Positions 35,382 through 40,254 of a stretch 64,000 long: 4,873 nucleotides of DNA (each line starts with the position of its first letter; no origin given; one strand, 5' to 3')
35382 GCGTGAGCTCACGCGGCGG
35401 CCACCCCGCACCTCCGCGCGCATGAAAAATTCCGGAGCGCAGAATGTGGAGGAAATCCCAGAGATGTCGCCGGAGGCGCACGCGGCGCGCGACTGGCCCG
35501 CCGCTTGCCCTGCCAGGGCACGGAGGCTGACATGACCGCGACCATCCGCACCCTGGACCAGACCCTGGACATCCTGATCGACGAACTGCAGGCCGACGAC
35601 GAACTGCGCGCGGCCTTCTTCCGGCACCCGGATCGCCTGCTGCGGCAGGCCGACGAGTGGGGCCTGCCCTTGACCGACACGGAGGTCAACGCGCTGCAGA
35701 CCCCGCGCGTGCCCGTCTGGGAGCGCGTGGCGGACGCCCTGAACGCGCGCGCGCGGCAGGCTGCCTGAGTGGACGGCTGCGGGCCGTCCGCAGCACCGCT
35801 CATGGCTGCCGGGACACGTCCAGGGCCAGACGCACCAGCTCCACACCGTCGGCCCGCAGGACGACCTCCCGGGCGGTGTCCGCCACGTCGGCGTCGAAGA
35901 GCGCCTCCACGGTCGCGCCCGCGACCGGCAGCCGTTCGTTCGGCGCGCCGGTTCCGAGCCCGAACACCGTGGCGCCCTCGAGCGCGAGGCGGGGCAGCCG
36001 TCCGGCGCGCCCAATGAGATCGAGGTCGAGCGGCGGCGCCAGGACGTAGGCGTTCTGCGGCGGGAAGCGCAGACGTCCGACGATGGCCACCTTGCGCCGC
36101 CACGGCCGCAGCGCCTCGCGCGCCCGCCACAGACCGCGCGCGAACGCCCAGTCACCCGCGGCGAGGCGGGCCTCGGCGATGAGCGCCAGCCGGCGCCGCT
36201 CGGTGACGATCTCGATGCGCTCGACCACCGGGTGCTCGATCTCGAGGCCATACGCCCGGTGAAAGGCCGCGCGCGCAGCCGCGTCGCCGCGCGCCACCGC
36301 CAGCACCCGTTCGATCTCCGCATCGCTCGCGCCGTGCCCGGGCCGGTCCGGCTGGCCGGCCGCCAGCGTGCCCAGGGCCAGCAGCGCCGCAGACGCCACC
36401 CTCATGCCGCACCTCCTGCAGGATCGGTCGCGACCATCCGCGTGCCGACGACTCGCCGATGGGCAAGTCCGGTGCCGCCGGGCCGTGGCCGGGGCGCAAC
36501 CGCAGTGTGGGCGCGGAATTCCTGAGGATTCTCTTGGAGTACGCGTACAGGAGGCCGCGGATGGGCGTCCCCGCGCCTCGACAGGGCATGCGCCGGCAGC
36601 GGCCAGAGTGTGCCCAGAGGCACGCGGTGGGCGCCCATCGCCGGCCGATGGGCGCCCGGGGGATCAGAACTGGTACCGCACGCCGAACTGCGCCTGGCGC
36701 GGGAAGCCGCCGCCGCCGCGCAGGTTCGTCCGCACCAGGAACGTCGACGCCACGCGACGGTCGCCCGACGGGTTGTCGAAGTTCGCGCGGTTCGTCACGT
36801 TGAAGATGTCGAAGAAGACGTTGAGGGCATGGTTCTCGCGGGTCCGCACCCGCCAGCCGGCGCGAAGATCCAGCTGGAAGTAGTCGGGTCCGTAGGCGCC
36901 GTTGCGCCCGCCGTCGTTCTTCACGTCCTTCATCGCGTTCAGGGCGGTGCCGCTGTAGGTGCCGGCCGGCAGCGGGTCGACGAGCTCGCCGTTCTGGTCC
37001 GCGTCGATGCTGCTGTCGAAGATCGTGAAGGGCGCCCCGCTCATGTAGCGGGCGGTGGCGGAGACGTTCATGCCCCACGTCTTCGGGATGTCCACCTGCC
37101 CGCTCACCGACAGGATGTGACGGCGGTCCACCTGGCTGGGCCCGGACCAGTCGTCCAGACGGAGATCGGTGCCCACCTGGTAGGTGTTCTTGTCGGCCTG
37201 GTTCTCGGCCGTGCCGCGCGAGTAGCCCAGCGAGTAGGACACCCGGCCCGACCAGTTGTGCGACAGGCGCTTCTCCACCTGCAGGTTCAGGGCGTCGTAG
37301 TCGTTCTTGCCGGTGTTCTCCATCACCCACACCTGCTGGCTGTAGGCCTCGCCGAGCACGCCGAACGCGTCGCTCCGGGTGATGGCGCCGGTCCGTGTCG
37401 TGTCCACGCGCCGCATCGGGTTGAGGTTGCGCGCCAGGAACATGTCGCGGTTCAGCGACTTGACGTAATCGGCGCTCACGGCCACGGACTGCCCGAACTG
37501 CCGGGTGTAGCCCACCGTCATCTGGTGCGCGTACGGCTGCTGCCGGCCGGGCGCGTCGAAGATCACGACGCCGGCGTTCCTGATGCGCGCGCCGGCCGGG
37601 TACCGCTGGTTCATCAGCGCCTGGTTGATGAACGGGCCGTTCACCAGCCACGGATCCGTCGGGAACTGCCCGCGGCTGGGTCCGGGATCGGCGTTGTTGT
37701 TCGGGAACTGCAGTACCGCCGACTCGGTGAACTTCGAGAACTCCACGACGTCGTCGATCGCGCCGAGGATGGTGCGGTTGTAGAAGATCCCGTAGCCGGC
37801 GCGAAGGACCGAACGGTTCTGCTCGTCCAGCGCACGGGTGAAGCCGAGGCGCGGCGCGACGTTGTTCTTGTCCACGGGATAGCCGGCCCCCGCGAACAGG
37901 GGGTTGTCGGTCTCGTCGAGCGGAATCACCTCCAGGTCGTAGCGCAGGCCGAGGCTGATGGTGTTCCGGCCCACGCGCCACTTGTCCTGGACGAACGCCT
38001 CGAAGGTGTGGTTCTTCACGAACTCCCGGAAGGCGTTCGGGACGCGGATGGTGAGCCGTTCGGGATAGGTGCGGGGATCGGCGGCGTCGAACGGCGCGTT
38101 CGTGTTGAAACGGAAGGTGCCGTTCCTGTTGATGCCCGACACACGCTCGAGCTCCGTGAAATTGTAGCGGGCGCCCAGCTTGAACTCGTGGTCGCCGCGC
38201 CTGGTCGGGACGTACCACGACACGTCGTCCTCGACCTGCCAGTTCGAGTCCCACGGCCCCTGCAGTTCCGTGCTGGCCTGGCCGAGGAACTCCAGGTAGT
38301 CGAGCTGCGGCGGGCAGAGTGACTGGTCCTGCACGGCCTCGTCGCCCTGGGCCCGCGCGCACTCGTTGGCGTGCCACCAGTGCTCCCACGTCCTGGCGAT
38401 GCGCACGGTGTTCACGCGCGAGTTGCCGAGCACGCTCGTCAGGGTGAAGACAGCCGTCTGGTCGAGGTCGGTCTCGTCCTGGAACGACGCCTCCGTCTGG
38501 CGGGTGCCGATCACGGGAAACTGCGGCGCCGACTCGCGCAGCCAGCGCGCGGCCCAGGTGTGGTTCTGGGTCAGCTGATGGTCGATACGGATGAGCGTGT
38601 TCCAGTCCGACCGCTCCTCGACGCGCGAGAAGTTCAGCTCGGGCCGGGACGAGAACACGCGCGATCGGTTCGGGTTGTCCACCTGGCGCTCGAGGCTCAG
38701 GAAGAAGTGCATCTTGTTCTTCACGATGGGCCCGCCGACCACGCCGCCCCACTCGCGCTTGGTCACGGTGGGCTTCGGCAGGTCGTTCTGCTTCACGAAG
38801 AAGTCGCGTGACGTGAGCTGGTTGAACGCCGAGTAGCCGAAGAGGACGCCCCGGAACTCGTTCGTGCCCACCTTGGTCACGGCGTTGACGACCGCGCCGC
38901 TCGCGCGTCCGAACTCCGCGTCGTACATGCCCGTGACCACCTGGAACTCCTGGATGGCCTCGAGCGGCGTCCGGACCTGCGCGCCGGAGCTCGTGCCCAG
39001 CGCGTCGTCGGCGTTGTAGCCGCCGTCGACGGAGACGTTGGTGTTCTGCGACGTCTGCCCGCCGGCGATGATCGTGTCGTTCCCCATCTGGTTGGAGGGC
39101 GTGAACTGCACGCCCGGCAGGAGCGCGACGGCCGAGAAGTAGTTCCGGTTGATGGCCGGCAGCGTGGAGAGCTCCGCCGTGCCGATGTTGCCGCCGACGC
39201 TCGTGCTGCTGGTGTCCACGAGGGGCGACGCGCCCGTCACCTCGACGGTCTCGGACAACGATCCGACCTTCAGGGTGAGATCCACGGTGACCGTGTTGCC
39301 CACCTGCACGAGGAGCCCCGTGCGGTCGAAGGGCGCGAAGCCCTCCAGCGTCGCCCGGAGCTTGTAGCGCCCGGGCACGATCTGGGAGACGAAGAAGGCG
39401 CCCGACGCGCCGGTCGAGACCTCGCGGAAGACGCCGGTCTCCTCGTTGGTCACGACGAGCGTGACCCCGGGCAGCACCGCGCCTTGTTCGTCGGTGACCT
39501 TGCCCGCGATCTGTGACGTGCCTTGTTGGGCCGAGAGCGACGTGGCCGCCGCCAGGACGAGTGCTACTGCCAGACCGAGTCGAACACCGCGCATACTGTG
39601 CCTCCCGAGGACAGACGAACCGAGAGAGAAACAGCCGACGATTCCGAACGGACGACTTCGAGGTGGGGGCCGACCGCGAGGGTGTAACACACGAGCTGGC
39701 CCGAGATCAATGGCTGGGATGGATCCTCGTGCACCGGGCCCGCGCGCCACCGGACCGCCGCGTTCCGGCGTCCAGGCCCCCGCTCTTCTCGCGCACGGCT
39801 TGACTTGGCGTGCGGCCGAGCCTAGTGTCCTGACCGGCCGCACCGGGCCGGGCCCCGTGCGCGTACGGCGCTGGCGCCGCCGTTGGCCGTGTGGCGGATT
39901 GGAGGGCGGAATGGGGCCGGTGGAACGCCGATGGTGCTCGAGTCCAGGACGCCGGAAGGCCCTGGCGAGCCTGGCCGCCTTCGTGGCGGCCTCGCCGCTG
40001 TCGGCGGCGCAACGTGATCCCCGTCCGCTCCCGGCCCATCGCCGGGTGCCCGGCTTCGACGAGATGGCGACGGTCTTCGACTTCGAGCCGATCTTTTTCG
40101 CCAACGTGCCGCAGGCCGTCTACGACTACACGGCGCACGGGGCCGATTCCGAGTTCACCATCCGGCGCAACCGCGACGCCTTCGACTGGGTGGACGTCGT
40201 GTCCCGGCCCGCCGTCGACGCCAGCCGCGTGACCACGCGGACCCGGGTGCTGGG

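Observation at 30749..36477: Cluster of sigma-54-type promoters with a shared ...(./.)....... core, driving small-protein and secreted-protein genes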

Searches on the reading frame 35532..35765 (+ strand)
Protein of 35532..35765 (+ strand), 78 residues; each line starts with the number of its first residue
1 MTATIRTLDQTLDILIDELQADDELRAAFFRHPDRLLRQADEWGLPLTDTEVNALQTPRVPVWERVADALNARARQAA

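Call 6: search_protein_families(library=pfam, proteins=[window:35532-35765:+], max_evalue=0.01)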
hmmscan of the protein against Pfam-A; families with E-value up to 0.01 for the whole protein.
window:35532-35765:+ (78 aa): 0 families

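Call 7: search_protein_families(library=ncbifam, proteins=[window:35532-35765:+], max_evalue=0.01)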
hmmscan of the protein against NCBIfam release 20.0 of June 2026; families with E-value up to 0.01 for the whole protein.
window:35532-35765:+ (78 aa): 2 families
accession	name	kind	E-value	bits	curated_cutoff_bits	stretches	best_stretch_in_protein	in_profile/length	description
NF038399.1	NH_RiPP_Os17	domain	4.7e-06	26.6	40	1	11-73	2-61/63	Os1348 family NHLP clan protein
TIGR04509.1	mod_pep_NH_fam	subfamily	0.0037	17.3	34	1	10-42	5-37/87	NHLP-related RiPP peptide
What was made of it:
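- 35532..35768 (+): Small protein B, 78 aa, divergent paralogue of A (25% identity). NF038399, 26.6 bits, below the cutoff (call 7).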

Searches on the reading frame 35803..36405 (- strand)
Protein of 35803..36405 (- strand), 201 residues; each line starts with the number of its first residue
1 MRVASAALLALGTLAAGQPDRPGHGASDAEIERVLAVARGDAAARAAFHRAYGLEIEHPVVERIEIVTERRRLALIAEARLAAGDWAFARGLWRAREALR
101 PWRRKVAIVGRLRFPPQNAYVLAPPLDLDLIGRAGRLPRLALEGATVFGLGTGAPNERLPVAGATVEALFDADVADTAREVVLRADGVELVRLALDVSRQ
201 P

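Call 6: search_protein_families(library=pfam, proteins=[window:35803-36405:-], max_evalue=0.01)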
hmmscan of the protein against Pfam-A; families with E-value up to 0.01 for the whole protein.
window:35803-36405:- (201 aa): 0 families

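Call 7: search_protein_families(library=ncbifam, proteins=[window:35803-36405:-], max_evalue=0.01)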
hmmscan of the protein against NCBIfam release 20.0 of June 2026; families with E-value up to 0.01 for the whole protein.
window:35803-36405:- (201 aa): 0 families

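Call 51: find_homologous_proteins(query=window:35803-36405:-)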
Query window:35803-36405:- (201 aa): 5 proteins with E <= 0.001 among 8000 candidates.
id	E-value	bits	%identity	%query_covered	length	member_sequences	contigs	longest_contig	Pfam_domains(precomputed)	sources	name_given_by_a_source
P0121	6.0e-119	413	100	100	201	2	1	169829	-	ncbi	ncbi:MAG: hypothetical protein R2745_17715 [Vicinamibacterales bacterium]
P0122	1.2e-50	190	58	87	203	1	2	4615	-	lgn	-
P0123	6.6e-45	171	56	84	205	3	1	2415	-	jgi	jgi:hypothetical protein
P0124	2.0e-42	163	51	85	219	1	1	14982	-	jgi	jgi:hypothetical protein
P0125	3.2e-41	159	49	97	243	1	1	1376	-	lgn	-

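Call 52: find_encoding_contigs(protein=P0124, flank=6000, max_places=2)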
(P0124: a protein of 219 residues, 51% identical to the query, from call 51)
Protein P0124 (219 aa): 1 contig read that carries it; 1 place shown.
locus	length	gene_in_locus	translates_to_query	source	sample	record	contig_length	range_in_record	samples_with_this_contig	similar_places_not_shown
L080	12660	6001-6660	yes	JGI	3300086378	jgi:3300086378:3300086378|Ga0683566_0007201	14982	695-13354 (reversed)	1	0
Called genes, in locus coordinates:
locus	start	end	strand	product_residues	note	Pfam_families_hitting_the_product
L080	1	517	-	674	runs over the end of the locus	PF00912:Transgly, PF00905:Transpeptidase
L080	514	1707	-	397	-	PF00072:Response_reg, PF00158:Sigma54_activat, PF14532:Sigma54_activ_2, PF07728:AAA_5 (weak), PF25601:AAA_lid_14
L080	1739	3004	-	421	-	PF00890:FAD_binding_2 (weak), PF01134:GIDA (faint), PF01266:DAO (faint), PF03486:HI0933_like, PF07992:Pyr_redox_2 (faint), PF12831:FAD_oxidored (weak), PF22780:HI0933_like_1st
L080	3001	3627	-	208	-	PF13532:2OG-FeII_Oxy_2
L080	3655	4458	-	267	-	PF05175:MTS, PF06325:PrmA, PF13489:Methyltransf_23, PF01209:Ubie_methyltran, PF13847:Methyltransf_31, PF08241:Methyltransf_11, PF08242:Methyltransf_12, PF13649:Methyltransf_25, +3 more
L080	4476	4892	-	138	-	PF00472:RF-1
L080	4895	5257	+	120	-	-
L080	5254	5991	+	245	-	PF01569:PAP2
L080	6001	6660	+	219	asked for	-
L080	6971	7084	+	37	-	-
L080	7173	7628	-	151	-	-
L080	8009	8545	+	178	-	PF13826:Monooxy_af470-like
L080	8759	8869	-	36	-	-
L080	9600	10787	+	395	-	-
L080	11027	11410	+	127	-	-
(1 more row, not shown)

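Call 53: find_encoding_contigs(protein=P0122, flank=4000, max_places=2)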
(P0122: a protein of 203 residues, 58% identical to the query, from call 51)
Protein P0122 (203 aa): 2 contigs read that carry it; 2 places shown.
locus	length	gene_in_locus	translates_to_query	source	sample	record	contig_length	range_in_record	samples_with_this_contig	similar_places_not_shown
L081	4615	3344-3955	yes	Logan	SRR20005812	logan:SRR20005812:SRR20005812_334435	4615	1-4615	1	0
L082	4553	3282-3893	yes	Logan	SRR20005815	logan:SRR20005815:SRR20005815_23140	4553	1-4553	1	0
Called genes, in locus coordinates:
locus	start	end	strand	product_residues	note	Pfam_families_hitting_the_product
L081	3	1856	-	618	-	?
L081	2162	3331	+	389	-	PF01266:DAO (weak), PF01494:FAD_binding_3, PF07992:Pyr_redox_2 (weak)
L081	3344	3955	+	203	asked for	-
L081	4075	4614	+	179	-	PF01797:Y1_Tnp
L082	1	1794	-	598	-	?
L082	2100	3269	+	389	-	PF01266:DAO (weak), PF01494:FAD_binding_3, PF07992:Pyr_redox_2 (weak)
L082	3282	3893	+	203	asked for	-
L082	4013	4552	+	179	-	PF01797:Y1_Tnp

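Call 54: find_encoding_contigs(protein=P0123, flank=3000, max_places=2)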
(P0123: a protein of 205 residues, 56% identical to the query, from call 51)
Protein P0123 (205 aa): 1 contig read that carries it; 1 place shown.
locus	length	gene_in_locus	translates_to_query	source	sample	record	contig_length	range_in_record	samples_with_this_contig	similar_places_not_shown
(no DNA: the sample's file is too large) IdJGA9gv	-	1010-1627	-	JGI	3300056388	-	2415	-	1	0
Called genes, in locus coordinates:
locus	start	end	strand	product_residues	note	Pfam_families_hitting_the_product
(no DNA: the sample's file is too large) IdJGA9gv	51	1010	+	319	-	PF00155:Aminotran_1_2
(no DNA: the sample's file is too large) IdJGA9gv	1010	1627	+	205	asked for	-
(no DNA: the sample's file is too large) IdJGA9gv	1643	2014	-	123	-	PF02311:AraC_binding (weak), PF07883:Cupin_2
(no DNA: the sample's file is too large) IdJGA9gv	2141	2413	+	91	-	?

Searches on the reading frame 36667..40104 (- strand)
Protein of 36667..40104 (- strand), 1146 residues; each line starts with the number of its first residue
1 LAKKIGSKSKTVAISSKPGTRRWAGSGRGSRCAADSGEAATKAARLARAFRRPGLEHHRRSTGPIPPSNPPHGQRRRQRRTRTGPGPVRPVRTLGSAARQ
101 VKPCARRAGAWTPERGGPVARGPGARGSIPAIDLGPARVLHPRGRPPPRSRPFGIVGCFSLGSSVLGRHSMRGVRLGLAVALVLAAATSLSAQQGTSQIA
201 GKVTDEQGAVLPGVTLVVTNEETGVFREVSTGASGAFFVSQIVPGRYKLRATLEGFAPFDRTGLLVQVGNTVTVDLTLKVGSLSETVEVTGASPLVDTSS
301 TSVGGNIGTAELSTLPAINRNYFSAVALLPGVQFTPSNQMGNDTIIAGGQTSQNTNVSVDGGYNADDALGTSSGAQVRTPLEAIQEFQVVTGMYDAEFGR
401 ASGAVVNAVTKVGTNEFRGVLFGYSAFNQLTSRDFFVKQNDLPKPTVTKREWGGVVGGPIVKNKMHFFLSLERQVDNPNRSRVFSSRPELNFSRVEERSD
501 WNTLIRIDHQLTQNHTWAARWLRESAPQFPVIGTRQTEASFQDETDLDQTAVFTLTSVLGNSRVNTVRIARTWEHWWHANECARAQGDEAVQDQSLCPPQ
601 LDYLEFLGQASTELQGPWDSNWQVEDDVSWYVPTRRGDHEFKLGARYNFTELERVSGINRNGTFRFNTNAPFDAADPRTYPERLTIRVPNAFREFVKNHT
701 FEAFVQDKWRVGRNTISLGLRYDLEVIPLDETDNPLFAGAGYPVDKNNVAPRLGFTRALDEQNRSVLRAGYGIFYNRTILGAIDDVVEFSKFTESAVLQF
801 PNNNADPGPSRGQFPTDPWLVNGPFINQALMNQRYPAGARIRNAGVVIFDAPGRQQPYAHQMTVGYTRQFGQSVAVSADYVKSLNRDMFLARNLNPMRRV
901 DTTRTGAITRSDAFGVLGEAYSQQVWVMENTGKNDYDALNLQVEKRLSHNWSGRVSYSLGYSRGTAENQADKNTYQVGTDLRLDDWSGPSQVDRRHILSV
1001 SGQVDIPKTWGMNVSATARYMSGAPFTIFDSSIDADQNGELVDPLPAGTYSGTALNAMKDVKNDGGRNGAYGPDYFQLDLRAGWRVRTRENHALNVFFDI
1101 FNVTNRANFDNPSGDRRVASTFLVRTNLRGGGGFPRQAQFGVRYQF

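Call 40: search_protein_families(library=pfam, proteins=[window:36667-40104:-], max_evalue=0.01)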
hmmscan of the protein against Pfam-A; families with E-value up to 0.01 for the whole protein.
window:36667-40104:- (1146 aa): 5 families
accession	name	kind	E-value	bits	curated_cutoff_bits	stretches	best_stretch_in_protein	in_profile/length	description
PF25183.1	OMP_b-brl_4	-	1.7e-79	268.7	30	2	493-1139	147-838/838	Outer membrane beta barrel domain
PF13620.12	CarboxypepD_reg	-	1.5e-18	67.3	32.3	1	198-279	1-82/82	Carboxypeptidase regulatory-like domain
PF13715.12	CarbopepD_reg_2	-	1.3e-05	25.5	32.2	1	199-275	1-73/88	CarboxypepD_reg-like domain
PF17802.7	SpaA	-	0.0001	22.9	23.1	1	202-268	7-76/91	Prealbumin-like fold domain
PF07715.20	Plug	-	0.00019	22.4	23.9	1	320-403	23-105/107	TonB-dependent Receptor Plug Domain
